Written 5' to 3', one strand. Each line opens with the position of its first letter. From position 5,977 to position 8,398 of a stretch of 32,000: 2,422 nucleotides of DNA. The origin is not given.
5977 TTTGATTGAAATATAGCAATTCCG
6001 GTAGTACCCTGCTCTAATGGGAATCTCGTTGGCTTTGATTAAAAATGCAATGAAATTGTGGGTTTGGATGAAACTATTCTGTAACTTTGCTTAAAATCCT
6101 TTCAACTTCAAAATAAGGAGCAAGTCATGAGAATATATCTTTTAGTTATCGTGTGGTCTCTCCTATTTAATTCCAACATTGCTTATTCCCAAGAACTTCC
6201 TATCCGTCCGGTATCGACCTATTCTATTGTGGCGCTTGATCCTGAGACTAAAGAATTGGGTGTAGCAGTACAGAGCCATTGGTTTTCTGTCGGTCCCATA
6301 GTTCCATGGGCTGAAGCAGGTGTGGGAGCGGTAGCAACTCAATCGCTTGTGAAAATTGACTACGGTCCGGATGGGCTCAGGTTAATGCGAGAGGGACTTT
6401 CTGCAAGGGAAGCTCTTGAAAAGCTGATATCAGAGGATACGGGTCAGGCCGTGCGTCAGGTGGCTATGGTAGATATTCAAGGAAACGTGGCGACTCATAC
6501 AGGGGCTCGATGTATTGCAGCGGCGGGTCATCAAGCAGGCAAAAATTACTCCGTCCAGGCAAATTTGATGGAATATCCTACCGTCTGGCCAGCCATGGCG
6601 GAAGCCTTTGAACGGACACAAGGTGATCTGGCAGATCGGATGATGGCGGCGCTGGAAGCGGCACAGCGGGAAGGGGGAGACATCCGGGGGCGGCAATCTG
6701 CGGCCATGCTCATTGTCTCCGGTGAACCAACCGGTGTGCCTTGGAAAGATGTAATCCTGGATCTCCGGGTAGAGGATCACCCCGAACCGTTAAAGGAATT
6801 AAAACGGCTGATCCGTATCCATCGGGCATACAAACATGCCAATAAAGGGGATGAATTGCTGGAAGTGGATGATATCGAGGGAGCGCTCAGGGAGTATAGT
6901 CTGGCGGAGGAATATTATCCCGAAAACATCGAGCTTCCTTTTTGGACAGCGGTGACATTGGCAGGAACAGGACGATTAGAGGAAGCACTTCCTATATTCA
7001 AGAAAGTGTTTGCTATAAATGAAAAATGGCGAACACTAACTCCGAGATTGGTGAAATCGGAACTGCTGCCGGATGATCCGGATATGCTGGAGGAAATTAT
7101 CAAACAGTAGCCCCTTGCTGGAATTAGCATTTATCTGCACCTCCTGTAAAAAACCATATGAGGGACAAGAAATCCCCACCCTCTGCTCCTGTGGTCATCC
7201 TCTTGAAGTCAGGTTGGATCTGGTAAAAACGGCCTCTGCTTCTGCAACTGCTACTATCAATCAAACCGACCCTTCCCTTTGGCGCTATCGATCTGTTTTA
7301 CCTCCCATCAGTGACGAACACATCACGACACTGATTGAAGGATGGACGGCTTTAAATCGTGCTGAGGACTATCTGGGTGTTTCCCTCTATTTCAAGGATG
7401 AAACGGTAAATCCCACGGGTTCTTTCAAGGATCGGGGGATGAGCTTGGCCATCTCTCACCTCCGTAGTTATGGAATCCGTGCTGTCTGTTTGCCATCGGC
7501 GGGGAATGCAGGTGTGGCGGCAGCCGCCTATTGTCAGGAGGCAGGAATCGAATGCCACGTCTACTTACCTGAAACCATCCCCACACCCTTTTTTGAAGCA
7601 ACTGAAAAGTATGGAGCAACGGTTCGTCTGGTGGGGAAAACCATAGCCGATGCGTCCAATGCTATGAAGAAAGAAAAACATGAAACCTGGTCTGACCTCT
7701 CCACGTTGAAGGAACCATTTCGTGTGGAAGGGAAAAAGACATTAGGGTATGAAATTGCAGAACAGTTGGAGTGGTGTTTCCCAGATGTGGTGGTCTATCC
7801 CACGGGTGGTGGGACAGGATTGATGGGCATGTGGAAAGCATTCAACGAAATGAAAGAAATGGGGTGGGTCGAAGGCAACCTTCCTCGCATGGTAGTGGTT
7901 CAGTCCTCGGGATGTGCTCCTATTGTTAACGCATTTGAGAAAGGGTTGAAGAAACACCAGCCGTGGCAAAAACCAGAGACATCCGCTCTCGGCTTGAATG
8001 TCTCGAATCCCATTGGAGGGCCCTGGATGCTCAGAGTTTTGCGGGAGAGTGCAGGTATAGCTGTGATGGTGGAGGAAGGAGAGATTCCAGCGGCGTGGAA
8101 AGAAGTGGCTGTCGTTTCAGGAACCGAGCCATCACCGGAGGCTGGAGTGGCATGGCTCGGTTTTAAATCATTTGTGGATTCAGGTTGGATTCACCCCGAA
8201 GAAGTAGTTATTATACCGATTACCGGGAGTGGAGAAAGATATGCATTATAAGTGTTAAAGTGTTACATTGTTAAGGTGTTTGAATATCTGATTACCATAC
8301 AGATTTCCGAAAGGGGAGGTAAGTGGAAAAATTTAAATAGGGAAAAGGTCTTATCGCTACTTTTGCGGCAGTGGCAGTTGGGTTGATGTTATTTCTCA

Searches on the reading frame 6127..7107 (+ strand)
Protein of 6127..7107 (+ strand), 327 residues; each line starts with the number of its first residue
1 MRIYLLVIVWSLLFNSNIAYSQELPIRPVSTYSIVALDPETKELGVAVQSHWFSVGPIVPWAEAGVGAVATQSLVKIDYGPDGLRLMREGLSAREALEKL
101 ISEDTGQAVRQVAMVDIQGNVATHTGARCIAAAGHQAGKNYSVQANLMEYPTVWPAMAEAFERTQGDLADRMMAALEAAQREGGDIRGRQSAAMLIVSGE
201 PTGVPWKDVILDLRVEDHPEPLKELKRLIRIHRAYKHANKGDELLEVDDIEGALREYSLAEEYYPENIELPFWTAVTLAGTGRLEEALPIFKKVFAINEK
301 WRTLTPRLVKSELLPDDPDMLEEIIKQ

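Call 96: search_protein_families(library=pfam, proteins=[window:6127-7107:+], max_evalue=0.00001)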
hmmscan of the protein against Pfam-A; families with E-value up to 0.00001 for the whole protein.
window:6127-7107:+ (327 aa): 1 family
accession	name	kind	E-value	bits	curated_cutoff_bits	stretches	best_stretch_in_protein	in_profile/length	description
PF06267.17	DUF1028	-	3.6e-74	249.2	26.2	1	31-225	1-193/193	Family of unknown function (DUF1028)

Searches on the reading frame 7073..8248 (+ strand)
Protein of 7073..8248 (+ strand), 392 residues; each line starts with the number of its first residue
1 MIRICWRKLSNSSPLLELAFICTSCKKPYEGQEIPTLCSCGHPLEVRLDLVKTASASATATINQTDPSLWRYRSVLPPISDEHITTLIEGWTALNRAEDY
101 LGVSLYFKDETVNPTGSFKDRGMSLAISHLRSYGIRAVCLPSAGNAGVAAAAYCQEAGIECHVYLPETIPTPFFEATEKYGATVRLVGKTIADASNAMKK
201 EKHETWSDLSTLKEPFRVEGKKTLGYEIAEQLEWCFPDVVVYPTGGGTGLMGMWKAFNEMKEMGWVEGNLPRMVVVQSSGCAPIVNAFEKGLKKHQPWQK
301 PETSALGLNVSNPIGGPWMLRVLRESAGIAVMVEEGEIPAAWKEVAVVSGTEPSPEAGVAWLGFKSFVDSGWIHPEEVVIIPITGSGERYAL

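Call 96: search_protein_families(library=pfam, proteins=[window:7073-8248:+], max_evalue=0.00001)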
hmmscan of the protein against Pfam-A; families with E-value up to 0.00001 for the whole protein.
window:7073-8248:+ (392 aa): 1 family
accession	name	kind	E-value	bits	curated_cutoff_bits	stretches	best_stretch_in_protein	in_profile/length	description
PF00291.31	PALP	-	1.6e-59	202.1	35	1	88-385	4-295/295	Pyridoxal-phosphate dependent enzyme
